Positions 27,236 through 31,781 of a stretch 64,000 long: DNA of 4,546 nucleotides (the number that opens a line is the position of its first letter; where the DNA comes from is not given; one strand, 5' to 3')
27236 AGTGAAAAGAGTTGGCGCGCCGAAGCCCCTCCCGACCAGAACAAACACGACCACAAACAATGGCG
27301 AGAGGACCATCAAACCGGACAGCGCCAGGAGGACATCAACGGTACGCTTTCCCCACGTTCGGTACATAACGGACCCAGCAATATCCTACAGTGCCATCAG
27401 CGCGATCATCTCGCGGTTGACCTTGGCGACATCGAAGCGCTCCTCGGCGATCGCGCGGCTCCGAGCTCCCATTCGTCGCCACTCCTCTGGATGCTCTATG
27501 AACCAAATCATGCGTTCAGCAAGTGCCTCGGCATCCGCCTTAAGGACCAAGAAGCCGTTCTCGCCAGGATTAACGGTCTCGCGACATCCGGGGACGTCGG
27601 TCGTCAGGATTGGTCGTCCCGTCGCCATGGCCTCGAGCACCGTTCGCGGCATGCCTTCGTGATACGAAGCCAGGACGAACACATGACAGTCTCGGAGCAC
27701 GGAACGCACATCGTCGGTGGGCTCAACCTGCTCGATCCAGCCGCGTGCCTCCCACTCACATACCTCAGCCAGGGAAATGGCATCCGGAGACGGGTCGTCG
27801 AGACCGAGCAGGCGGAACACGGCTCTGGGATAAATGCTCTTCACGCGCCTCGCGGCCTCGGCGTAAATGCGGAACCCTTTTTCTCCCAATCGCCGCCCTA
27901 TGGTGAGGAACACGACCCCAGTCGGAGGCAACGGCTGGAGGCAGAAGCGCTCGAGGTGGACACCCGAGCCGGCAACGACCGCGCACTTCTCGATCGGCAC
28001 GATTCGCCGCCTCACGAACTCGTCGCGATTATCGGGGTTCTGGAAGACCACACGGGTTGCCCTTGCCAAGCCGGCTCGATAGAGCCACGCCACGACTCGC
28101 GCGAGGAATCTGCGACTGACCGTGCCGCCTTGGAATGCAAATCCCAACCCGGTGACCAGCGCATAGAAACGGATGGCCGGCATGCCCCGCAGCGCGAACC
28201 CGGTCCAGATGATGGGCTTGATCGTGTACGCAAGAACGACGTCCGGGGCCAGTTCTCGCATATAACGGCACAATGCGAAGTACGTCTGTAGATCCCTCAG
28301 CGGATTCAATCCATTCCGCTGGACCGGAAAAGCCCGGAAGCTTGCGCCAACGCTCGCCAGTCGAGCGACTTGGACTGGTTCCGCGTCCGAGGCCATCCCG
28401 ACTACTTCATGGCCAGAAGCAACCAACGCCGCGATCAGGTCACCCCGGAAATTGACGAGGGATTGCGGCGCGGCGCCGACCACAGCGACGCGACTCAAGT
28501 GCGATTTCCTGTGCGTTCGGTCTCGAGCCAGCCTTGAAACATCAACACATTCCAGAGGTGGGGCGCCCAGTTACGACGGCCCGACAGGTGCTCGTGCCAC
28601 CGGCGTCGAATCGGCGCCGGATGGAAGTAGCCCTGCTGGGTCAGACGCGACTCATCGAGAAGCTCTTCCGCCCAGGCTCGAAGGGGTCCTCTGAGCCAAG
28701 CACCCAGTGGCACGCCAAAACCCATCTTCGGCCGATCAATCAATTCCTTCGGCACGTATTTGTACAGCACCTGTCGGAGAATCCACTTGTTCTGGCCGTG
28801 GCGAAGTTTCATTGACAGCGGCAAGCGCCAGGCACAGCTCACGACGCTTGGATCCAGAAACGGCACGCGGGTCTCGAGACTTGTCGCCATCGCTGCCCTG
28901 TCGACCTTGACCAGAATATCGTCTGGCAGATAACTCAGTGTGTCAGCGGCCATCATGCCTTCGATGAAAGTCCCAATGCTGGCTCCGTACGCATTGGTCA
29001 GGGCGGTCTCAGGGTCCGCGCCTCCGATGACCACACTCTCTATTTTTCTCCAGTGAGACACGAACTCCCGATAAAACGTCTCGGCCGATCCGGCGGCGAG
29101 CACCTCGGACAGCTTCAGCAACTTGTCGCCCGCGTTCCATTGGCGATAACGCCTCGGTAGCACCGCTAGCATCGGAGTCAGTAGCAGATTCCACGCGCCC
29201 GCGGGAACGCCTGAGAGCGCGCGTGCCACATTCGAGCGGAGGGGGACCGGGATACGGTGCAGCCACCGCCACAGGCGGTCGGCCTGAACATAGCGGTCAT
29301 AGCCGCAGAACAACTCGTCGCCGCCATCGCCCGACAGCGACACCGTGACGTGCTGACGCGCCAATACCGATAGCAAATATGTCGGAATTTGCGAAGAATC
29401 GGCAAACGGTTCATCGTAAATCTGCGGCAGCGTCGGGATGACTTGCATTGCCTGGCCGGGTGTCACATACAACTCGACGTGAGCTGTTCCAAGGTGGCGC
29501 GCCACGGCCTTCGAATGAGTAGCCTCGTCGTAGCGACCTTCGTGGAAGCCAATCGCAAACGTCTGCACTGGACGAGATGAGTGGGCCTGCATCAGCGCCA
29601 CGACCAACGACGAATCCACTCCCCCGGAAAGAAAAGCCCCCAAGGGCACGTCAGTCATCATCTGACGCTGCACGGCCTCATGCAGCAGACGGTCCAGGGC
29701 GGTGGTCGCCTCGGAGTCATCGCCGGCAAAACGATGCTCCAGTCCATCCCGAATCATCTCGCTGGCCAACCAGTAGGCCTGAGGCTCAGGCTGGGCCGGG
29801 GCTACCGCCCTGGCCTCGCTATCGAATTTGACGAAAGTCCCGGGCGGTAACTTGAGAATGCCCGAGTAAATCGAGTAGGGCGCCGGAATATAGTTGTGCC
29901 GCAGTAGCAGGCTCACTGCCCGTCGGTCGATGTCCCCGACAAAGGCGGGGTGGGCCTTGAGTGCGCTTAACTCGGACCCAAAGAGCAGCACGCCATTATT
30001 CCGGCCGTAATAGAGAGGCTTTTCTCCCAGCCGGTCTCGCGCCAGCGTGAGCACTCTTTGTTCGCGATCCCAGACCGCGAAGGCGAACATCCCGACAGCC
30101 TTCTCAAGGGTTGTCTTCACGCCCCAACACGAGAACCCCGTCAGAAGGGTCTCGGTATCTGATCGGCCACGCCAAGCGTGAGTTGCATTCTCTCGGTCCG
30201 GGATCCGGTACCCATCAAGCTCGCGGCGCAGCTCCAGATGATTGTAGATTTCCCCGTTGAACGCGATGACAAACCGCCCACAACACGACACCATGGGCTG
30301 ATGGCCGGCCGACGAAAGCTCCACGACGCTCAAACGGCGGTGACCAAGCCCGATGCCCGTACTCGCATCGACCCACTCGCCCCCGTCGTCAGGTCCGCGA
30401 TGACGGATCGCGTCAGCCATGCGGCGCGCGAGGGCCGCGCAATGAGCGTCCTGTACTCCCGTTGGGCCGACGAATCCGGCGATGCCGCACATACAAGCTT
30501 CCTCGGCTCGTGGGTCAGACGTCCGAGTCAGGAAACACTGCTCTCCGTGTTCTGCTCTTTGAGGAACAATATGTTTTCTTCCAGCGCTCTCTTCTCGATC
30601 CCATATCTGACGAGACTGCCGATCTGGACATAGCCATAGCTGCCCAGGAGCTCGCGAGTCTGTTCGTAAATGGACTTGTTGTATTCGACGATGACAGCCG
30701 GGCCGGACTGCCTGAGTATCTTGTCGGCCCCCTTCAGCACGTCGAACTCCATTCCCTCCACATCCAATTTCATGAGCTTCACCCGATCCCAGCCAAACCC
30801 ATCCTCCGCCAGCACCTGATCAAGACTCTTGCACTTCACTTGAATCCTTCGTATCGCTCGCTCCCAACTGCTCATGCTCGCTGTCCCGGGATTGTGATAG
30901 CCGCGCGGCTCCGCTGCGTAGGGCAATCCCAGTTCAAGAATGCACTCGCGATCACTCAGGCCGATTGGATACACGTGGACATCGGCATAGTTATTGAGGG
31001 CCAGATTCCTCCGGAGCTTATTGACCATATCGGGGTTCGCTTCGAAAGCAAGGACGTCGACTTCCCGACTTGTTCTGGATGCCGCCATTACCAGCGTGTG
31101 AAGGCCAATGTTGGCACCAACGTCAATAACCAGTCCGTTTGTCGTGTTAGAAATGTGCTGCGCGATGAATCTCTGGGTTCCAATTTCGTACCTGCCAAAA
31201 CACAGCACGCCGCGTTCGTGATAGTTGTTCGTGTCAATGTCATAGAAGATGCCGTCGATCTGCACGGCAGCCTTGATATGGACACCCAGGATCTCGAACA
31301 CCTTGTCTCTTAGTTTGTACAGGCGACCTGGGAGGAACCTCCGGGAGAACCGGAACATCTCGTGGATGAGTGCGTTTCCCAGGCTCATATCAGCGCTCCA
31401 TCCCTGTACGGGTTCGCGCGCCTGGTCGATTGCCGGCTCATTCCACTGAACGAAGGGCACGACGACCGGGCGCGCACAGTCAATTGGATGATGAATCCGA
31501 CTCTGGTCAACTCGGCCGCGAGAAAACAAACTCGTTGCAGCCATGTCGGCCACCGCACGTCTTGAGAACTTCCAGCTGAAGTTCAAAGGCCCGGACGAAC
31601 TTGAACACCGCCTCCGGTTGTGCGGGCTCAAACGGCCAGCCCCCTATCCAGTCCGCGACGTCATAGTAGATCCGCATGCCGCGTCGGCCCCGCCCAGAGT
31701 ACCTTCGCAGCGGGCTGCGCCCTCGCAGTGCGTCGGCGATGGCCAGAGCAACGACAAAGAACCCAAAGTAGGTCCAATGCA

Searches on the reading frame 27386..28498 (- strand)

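Call 17: search_protein_families(library=pfam, proteins=[window:27386-28498:-], max_evalue=0.001)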
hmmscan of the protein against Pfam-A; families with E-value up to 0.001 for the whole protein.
window:27386-28498:- (370 aa): 7 families
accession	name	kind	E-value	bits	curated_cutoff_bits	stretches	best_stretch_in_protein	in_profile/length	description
PF00534.26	Glycos_transf_1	-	5.2e-27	94.9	26.4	1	192-348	13-170/172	Glycosyl transferases group 1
PF13692.12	Glyco_trans_1_4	-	6.2e-26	91.8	27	1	196-335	3-141/142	Glycosyl transferases group 1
PF13579.12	Glyco_trans_4_4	-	3e-15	57.3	29.7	1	20-175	9-155/158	Glycosyl transferase 4-like domain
PF13439.12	Glyco_transf_4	-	1.5e-09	38.5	28.5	1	20-176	10-163/170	Glycosyltransferase Family 4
PF13524.12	Glyco_trans_1_2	-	1.2e-08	35.4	25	1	224-364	13-142/144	Glycosyl transferase-like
PF13477.12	Glyco_trans_4_2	-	1.8e-06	28.6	23.4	1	22-154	17-139/139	Glycosyl transferase 4-like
PF20706.3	GT4-conflict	-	3.1e-05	23.6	26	1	191-309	194-320/385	Family 4 Glycosyltransferase in conflict systems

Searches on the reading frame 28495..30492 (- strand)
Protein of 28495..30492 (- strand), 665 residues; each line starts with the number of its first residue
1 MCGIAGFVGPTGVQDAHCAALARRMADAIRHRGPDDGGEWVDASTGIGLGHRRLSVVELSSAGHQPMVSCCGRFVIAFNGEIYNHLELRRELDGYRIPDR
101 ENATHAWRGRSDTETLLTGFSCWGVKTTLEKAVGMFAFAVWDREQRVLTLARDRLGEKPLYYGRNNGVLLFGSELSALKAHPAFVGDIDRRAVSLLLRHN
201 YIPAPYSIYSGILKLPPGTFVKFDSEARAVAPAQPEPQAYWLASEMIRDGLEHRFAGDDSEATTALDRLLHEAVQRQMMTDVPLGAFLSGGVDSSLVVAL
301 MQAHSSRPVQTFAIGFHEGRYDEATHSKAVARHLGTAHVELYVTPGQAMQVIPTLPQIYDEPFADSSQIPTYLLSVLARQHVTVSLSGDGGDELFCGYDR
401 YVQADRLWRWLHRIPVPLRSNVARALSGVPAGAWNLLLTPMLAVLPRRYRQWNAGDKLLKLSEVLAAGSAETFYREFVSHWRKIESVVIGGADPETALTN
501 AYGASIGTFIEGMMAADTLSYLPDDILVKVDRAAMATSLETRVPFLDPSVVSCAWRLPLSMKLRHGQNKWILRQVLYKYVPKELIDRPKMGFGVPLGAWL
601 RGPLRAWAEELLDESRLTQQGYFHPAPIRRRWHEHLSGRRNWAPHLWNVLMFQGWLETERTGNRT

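Call 16: search_protein_families(library=pfam, proteins=[window:28495-30492:-], max_evalue=0.001)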
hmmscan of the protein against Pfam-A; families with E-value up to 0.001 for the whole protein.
window:28495-30492:- (665 aa): 3 families
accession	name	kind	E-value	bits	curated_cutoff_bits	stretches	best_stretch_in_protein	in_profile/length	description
PF00733.27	Asn_synthase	-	8.3e-118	394.5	21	1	266-657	2-354/354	Asparagine synthase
PF13522.11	GATase_6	-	9.7e-39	132.8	27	1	34-174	1-130/130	Glutamine amidotransferase domain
PF13537.11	GATase_7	-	4e-38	130.6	25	1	51-179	1-122/123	Glutamine amidotransferase domain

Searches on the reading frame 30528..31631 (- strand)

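Call 17: search_protein_families(library=pfam, proteins=[window:30528-31631:-], max_evalue=0.001)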
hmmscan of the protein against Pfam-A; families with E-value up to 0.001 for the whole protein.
window:30528-31631:- (367 aa): 4 families
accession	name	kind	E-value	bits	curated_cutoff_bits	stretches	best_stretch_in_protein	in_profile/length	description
PF05050.19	Methyltransf_21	-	4.1e-22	79.5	22.7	1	170-334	1-171/173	Methyltransferase FkbM domain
PF05175.20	MTS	-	4.2e-07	30.2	23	1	138-221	6-86/170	Methyltransferase small domain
PF02475.24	TRM5-TYW2_MTfase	-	0.00015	22.2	28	1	163-223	35-92/164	TRM5/TYW2 methyltransferase domain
PF05575.17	V_cholerae_RfbT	-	0.00015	21.6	27.9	1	148-224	65-138/286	Vibrio cholerae RfbT protein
